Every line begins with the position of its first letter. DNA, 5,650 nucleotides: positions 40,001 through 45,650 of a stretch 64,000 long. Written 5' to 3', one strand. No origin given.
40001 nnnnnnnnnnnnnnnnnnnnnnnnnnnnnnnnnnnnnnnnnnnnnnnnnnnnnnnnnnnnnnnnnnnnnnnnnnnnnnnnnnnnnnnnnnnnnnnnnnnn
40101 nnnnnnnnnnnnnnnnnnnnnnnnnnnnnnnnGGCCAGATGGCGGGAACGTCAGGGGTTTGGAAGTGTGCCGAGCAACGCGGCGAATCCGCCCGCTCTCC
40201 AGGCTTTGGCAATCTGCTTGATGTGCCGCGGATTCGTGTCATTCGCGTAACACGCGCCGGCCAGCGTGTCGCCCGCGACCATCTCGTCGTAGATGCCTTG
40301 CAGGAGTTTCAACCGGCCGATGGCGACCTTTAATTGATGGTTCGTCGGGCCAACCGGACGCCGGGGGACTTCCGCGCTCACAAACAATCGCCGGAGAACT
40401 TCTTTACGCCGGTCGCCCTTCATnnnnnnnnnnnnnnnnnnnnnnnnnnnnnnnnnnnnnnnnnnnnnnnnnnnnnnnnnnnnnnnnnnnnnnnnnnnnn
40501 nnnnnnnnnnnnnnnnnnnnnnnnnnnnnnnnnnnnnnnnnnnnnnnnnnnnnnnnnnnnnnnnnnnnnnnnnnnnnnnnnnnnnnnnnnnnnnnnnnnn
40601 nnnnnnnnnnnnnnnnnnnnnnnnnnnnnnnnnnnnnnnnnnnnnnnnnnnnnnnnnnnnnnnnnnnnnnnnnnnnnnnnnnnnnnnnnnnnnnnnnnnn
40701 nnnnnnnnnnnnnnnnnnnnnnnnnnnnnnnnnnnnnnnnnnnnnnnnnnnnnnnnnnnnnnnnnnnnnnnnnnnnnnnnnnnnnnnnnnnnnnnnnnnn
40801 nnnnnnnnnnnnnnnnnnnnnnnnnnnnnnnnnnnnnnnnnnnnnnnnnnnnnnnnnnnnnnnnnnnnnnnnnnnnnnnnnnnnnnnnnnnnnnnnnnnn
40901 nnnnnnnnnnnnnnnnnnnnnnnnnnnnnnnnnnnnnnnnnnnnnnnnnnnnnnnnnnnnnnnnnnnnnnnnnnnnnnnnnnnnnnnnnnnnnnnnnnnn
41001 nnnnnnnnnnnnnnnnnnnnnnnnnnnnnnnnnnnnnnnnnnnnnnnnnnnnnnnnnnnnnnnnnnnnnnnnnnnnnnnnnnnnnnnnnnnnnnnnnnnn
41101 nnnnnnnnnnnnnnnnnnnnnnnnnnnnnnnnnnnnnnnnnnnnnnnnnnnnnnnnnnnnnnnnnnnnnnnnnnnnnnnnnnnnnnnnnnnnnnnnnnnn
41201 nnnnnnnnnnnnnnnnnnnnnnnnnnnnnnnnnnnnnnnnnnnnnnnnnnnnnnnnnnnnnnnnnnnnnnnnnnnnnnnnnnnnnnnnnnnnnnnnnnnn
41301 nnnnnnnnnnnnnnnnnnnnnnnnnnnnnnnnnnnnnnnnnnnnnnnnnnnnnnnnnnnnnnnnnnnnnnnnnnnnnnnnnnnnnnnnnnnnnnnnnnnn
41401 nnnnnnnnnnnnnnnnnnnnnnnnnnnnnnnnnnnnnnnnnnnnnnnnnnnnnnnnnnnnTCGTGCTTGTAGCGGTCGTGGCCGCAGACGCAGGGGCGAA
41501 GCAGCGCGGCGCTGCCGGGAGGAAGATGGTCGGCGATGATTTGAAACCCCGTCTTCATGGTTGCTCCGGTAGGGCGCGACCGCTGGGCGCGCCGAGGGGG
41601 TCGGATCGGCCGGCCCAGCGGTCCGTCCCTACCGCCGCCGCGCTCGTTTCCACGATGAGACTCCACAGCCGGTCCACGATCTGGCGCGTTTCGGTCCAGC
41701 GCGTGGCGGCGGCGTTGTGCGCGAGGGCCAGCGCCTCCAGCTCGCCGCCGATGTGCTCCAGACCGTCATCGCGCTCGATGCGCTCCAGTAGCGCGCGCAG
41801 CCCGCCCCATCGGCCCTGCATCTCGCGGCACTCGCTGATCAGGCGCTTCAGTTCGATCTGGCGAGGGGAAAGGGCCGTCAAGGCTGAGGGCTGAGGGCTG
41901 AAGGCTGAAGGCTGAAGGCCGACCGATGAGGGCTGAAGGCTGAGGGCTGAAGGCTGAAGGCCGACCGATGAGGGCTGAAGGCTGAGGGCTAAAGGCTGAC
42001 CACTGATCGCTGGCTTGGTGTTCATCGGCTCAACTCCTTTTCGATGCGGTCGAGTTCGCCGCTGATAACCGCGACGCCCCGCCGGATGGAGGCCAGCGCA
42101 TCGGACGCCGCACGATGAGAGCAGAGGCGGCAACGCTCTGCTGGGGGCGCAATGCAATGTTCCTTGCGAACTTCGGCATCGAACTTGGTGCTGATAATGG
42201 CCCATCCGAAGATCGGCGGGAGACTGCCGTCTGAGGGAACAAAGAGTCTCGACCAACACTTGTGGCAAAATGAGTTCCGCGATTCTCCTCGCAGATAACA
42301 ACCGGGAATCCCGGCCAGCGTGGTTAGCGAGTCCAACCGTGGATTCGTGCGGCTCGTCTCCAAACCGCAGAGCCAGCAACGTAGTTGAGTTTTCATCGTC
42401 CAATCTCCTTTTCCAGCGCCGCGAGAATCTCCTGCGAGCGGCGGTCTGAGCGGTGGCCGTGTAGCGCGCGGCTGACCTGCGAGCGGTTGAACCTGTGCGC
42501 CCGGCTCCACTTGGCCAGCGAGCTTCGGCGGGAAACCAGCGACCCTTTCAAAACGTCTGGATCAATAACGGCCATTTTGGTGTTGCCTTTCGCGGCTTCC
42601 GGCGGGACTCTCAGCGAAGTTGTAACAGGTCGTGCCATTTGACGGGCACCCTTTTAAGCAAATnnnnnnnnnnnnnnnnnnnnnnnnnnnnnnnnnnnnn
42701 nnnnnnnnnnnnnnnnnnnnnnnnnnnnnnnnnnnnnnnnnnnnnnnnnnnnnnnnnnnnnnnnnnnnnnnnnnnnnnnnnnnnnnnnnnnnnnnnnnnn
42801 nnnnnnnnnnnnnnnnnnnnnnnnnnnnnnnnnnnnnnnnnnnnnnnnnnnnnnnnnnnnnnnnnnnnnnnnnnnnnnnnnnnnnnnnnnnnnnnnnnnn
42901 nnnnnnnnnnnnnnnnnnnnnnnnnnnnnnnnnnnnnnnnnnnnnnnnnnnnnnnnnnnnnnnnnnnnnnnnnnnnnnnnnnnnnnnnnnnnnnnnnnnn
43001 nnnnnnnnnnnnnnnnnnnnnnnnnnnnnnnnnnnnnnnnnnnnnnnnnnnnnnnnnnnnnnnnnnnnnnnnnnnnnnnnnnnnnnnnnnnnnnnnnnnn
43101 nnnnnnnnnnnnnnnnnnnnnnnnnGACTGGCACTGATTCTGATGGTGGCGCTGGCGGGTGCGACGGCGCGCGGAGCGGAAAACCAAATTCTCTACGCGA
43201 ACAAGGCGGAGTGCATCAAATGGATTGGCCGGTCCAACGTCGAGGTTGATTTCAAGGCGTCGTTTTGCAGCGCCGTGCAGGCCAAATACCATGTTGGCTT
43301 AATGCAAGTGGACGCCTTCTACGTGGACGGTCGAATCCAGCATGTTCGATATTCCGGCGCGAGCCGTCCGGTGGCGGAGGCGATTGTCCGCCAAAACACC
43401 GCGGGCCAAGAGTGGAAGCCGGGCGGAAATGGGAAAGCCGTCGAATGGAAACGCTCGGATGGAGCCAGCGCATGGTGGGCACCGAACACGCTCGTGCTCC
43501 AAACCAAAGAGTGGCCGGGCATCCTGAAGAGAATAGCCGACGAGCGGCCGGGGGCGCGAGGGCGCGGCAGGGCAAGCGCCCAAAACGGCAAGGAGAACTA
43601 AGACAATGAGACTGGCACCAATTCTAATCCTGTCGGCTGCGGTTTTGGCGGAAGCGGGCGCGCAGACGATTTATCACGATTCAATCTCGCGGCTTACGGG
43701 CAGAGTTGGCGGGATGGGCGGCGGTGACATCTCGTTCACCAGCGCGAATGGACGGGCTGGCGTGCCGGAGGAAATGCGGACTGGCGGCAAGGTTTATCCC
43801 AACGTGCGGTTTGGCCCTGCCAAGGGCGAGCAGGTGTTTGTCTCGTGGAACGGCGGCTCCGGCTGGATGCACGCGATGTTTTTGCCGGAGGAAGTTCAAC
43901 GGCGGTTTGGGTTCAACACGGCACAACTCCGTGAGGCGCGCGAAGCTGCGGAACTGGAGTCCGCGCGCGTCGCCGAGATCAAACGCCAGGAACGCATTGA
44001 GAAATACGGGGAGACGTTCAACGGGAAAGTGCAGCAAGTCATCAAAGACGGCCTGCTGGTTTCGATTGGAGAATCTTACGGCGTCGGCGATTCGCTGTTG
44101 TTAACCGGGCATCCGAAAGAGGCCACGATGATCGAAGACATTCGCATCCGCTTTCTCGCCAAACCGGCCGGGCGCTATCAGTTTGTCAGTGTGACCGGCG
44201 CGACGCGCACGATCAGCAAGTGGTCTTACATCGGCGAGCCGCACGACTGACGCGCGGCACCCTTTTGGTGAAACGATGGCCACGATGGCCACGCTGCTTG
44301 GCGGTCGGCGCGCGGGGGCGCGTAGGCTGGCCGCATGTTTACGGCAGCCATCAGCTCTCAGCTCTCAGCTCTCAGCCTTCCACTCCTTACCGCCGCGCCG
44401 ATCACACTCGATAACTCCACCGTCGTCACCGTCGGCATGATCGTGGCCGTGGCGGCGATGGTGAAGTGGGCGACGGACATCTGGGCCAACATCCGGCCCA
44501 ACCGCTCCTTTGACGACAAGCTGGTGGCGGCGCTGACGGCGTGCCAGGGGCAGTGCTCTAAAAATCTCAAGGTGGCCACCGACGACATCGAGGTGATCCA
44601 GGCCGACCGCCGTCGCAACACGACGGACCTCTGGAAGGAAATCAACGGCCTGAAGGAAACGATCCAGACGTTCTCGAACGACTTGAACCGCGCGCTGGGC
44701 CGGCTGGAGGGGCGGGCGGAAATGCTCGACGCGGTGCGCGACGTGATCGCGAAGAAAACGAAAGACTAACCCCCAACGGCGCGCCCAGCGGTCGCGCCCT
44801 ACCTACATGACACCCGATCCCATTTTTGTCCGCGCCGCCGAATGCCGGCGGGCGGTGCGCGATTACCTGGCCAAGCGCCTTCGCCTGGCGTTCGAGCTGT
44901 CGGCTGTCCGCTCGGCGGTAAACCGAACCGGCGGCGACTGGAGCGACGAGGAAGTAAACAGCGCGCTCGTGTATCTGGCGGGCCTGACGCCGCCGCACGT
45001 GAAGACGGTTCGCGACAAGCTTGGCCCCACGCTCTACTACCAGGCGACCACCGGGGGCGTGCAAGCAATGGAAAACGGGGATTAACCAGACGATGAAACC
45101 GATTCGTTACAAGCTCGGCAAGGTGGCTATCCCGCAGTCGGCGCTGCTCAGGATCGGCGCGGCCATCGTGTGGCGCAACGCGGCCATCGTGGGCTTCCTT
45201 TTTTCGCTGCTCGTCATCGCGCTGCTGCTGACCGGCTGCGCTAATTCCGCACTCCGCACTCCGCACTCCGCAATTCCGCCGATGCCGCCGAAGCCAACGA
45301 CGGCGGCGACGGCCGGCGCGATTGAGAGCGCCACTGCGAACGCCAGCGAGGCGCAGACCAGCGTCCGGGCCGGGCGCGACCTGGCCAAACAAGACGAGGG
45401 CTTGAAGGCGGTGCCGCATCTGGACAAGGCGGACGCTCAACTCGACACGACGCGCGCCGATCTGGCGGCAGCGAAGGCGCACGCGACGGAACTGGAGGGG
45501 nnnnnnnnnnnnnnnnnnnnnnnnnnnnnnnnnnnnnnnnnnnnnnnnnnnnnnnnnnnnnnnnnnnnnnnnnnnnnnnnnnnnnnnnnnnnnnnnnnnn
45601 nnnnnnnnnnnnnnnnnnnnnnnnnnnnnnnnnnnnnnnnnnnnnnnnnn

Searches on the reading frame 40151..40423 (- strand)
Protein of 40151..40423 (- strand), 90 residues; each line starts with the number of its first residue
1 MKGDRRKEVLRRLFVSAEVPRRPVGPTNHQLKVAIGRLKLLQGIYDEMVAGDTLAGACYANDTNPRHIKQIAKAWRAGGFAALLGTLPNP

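Call 34: search_protein_families(library=pfam, proteins=[window:40151-40423:-], max_evalue=1)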
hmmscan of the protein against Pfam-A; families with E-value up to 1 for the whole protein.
window:40151-40423:- (90 aa): 2 families
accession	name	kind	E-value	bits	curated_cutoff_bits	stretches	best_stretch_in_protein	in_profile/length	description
PF13518.12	HTH_28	-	0.019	15.5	25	1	50-84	11-45/52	Helix-turn-helix domain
PF13551.12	HTH_29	-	0.16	12.5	28.1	1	48-88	12-48/64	Winged helix-turn helix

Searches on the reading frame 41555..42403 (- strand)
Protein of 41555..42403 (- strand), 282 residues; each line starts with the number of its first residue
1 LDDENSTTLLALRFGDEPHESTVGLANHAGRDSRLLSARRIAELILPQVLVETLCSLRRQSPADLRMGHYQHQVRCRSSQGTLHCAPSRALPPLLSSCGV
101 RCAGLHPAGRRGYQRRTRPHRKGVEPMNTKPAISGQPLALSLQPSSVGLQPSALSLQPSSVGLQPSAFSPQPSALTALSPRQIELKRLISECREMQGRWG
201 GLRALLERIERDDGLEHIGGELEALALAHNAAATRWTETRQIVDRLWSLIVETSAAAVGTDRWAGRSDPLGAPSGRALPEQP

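Call 84: search_protein_families(library=pfam, proteins=[window:41555-42403:-], max_evalue=0.1)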
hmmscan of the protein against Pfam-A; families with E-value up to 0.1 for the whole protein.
window:41555-42403:- (282 aa): 1 family
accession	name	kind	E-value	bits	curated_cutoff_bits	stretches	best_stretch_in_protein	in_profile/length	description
PF02993.19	MCPVI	-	0.047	14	28.4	1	136-209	138-211/225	Minor capsid protein VI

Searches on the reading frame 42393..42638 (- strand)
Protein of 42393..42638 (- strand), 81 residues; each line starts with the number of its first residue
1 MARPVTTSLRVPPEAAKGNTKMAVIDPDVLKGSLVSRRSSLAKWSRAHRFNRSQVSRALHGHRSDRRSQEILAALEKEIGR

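Call 34: search_protein_families(library=pfam, proteins=[window:42393-42638:-], max_evalue=1)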
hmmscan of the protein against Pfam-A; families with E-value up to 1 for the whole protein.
window:42393-42638:- (81 aa): 1 family
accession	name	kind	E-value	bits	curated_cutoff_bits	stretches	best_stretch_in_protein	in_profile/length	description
PF13693.12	HTH_35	-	0.1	13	25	1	30-62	7-39/75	Winged helix-turn-helix DNA-binding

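Call 35: search_protein_families(library=phrogs, proteins=[window:42393-42638:-], max_evalue=0.1)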
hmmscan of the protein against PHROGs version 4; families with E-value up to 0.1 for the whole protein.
window:42393-42638:- (81 aa): 3 families
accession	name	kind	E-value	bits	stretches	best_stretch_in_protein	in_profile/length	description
phrog_925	-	DNA, RNA and nucleotide metabolism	9.7e-07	29.5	1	23-78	2-57/67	HTH DNA binding protein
phrog_7284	-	unknown function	0.0032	18.2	1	28-78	29-76/90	-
phrog_3919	-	unknown function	0.021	15.8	1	34-73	21-61/136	-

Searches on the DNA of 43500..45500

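Call 86: search_rna_families(source=window, start=43500, end=45500, threshold=evalue, max_evalue=1)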
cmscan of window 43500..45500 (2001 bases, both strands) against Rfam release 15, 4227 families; matches with E-value up to 1: 0.
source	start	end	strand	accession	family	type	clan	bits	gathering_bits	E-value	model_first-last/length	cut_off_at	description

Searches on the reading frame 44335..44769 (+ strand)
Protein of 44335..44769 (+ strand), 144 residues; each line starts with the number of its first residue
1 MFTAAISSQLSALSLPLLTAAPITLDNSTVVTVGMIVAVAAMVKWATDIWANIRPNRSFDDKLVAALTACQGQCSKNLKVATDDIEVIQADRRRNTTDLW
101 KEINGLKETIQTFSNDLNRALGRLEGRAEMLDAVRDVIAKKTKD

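Call 8: search_protein_families(library=pfam, proteins=[window:44335-44769:+], max_evalue=0.01)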
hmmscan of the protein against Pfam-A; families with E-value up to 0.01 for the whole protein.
window:44335-44769:+ (144 aa): 0 families

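Call 9: search_protein_families(library=phrogs, proteins=[window:44335-44769:+], max_evalue=0.001)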
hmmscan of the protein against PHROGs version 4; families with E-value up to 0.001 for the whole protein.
window:44335-44769:+ (144 aa): 0 families

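Call 76: find_encoding_contigs(protein=window:44335-44769:+, flank=3000, max_places=4)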
Protein window:44335-44769:+ (144 aa): 2 contigs read that carry it; 2 places shown.
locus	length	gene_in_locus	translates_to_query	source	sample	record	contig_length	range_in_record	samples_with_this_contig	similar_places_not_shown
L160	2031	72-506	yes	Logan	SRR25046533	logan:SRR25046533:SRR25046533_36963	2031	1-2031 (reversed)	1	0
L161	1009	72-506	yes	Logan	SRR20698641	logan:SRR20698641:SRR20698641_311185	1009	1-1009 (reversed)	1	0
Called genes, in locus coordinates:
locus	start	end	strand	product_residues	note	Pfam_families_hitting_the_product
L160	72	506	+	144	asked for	-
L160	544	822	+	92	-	-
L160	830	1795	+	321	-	-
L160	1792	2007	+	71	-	-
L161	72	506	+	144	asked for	-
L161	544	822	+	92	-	-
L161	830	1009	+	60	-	?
